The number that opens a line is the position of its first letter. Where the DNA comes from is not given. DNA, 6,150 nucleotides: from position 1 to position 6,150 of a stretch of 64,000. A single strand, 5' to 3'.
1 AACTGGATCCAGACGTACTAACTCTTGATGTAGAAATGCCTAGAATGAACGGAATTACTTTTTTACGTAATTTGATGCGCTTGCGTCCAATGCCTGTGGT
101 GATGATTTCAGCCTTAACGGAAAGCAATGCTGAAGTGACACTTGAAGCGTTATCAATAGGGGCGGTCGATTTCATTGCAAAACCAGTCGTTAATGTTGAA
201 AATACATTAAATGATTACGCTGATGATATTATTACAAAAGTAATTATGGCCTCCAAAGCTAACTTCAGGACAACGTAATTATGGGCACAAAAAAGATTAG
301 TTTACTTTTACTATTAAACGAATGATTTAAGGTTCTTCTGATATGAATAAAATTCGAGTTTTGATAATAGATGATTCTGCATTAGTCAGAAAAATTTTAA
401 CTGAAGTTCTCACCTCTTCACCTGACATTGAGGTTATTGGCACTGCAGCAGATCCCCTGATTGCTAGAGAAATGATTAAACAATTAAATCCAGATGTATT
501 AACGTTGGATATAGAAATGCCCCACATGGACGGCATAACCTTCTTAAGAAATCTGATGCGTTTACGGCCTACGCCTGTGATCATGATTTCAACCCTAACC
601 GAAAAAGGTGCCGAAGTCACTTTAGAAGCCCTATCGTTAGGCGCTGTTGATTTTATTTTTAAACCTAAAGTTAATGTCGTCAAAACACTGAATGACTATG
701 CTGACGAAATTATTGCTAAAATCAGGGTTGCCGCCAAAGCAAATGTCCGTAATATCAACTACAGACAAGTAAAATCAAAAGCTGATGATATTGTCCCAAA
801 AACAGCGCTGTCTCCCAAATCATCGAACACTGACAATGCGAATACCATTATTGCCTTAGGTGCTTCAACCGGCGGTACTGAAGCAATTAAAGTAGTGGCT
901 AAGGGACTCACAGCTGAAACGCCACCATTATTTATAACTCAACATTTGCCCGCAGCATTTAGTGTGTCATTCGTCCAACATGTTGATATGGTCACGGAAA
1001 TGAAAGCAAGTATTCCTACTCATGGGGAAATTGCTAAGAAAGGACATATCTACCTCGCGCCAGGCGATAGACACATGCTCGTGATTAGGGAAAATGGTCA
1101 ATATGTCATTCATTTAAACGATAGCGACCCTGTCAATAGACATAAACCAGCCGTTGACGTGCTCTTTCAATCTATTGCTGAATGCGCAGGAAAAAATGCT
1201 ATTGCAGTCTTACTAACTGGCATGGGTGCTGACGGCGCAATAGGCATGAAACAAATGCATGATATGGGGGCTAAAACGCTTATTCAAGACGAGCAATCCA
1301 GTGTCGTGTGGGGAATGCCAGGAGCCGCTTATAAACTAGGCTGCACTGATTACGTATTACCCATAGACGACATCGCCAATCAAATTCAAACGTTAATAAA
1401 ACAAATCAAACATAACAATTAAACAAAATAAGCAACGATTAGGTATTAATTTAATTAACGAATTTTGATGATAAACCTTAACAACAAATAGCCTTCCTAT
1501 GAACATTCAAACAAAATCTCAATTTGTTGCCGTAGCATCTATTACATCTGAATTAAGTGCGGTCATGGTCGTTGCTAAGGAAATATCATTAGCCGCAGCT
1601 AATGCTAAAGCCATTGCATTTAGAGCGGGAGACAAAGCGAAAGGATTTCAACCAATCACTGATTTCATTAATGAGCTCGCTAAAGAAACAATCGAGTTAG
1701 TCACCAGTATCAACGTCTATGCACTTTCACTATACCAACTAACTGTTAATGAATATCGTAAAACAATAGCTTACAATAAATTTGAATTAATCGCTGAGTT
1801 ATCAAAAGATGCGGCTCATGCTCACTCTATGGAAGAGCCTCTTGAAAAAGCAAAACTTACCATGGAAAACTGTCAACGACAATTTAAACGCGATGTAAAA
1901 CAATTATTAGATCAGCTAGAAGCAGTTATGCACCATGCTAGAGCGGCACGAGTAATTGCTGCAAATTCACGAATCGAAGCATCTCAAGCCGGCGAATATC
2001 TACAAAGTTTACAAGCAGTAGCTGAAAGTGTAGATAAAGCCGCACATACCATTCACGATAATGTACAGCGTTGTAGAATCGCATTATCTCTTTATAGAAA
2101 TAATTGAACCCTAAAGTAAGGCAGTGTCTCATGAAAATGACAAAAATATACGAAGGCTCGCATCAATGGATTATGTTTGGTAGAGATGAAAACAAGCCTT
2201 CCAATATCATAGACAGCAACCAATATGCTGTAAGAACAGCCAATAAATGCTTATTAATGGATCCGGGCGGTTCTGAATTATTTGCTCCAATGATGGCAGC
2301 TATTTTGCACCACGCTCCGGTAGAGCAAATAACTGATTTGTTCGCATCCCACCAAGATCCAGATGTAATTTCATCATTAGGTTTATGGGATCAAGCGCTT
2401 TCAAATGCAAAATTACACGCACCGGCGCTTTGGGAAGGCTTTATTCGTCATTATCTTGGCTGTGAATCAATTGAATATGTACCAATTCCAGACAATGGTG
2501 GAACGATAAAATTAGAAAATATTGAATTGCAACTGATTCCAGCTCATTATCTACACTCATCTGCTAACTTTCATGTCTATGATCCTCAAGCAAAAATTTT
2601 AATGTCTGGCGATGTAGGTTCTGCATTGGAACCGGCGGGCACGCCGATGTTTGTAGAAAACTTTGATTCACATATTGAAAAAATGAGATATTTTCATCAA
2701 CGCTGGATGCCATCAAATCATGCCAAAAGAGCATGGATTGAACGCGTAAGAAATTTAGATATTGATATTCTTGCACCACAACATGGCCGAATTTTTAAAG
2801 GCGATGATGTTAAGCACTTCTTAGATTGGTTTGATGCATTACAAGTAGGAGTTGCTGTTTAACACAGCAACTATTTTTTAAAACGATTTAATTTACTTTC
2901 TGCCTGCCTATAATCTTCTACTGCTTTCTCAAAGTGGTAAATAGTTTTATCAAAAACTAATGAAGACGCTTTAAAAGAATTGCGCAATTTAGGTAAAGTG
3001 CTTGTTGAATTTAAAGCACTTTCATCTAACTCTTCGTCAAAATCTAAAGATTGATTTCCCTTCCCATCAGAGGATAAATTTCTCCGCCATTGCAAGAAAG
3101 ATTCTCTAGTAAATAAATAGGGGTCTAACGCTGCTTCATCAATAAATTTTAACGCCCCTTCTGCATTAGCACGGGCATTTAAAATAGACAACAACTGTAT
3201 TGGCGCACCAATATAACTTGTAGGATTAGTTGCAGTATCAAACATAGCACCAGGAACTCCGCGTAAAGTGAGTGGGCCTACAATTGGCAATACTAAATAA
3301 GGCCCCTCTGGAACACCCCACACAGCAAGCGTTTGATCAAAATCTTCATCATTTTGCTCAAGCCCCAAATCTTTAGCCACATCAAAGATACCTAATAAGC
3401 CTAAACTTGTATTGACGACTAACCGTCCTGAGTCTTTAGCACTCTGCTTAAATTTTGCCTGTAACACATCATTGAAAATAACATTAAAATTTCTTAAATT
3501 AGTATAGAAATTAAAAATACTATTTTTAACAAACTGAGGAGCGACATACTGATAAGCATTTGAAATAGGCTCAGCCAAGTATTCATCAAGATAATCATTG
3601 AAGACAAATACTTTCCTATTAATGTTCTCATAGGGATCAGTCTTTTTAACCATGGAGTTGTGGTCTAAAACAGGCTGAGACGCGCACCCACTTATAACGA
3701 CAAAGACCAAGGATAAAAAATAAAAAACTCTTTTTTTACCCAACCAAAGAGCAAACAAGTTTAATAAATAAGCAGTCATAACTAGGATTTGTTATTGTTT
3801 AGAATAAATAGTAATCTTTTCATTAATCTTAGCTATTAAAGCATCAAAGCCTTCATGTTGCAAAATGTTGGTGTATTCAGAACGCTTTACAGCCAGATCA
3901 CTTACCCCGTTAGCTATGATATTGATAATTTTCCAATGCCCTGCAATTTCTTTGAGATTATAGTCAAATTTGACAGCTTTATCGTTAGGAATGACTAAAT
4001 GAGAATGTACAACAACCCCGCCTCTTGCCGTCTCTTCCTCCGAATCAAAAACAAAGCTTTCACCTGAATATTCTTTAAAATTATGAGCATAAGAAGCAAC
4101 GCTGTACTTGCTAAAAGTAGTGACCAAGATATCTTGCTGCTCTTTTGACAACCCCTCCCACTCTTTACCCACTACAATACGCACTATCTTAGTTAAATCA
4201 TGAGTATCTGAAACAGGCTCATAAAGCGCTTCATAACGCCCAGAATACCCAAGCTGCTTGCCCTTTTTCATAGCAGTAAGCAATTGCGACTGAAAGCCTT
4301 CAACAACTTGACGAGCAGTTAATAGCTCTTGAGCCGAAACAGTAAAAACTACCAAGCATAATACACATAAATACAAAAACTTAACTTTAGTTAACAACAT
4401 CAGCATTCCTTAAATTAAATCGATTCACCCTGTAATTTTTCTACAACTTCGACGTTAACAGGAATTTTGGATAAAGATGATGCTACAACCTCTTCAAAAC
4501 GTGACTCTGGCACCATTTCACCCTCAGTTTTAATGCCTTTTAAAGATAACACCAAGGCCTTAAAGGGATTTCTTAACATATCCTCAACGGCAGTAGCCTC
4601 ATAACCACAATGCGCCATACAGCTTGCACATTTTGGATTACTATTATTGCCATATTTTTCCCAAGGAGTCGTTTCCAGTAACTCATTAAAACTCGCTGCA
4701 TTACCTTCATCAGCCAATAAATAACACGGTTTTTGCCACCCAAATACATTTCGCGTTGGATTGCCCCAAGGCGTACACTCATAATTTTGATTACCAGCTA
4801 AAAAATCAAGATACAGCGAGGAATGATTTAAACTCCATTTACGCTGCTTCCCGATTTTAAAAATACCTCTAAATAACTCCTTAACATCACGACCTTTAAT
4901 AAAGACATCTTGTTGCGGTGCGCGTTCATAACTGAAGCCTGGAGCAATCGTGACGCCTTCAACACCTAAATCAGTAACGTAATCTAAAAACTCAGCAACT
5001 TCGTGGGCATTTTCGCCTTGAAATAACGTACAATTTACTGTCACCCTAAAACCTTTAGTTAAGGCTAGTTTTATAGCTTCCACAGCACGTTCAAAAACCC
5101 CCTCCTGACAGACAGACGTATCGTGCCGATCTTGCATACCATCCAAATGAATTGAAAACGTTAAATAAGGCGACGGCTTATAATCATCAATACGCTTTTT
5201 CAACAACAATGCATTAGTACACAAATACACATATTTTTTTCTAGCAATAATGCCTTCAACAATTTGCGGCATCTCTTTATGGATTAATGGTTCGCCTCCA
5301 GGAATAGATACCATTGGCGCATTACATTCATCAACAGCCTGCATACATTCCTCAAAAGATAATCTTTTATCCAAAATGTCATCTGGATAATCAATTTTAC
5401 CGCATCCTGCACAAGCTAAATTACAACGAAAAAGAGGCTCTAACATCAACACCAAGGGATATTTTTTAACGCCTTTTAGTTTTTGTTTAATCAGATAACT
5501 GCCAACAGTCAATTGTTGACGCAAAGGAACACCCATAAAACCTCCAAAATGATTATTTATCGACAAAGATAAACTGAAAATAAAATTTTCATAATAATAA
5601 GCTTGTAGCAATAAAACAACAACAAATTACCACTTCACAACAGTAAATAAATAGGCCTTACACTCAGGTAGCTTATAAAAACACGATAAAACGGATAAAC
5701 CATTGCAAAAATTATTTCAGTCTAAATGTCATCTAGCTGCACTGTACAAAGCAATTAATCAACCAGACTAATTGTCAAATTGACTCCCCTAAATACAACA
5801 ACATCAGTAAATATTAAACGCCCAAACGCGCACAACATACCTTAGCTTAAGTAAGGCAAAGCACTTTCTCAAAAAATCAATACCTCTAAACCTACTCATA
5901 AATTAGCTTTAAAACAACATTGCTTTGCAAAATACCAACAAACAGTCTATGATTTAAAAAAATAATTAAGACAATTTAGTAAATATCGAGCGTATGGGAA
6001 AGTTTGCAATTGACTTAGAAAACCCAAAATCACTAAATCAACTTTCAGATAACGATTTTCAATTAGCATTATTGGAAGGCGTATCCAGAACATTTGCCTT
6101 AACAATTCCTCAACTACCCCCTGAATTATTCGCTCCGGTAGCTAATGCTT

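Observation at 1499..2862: Mini-receptor coupled to an ODP-like metallo-beta-lactamase-fold gene downstream of cheB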

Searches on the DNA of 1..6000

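Call 73: search_rna_families(source=window, start=1, end=6000, threshold=gathering)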
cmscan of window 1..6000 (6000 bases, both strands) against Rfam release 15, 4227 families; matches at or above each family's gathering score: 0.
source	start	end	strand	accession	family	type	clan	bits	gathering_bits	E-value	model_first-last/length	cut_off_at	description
